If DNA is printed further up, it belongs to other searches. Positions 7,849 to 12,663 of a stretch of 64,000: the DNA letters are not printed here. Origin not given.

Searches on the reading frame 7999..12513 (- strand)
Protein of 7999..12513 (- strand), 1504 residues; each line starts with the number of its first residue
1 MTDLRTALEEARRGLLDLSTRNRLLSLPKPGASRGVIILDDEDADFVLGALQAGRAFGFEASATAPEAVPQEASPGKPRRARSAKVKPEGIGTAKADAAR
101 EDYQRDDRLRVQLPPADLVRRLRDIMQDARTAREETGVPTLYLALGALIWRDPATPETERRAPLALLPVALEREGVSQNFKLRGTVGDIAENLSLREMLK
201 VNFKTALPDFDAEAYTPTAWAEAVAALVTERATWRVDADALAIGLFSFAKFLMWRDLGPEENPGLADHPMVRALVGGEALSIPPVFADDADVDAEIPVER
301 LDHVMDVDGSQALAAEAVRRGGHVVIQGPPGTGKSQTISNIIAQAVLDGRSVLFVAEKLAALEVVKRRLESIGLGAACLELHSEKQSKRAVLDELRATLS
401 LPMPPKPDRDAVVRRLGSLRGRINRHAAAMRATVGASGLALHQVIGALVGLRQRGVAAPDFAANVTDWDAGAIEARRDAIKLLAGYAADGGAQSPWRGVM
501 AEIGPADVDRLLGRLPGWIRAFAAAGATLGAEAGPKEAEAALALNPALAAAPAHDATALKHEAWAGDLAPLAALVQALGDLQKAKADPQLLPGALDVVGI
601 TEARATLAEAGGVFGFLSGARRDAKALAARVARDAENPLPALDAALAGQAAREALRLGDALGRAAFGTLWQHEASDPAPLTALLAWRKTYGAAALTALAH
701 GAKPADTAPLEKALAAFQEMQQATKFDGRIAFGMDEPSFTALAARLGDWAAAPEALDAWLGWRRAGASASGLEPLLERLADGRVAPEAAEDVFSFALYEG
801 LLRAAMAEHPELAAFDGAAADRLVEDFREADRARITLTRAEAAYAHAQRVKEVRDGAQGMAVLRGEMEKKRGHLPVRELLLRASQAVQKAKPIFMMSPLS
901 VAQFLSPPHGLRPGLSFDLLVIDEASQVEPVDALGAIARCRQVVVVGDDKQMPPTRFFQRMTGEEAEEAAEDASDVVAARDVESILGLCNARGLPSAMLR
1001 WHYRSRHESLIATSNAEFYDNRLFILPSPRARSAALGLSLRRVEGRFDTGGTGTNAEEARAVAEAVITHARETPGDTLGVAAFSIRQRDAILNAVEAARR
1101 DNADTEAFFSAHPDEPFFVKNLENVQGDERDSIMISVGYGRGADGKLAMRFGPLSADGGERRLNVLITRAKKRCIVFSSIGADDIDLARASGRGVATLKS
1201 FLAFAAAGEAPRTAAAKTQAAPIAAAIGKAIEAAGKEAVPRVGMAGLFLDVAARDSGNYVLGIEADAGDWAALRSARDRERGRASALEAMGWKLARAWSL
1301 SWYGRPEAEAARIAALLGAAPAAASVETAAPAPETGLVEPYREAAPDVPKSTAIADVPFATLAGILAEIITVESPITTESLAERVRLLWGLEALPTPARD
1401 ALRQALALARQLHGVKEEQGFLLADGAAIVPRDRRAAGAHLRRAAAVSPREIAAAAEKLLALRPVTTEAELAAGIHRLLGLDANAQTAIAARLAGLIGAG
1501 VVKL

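Call 51: search_protein_families(library=padloc, proteins=[window:7999-12513:-], max_evalue=0.001)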
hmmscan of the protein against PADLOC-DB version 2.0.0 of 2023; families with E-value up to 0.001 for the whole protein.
window:7999-12513:- (1504 aa): 7 families
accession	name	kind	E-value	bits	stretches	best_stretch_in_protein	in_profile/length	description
PDLC05009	PDC-S37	-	0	1467.5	1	3-1487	5-1521/1550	-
PDLC02194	Hhe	-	3.2e-194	646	2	724-1308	1185-1771/1911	-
PDLC03920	MkoA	-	3.5e-21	73.2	2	916-1176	791-1072/1112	-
PDLC03924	MkoC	-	1.3e-19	67.8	1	917-1179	671-943/1136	-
PDLC03921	MkoA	-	3.3e-09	33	1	916-955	1296-1335/1607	-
PDLC04140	mad8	-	1.1e-06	26.4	1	318-360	24-68/314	mads_8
PDLC05035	PDC-S53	-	3.9e-06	23.2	0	325-371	514-558/900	-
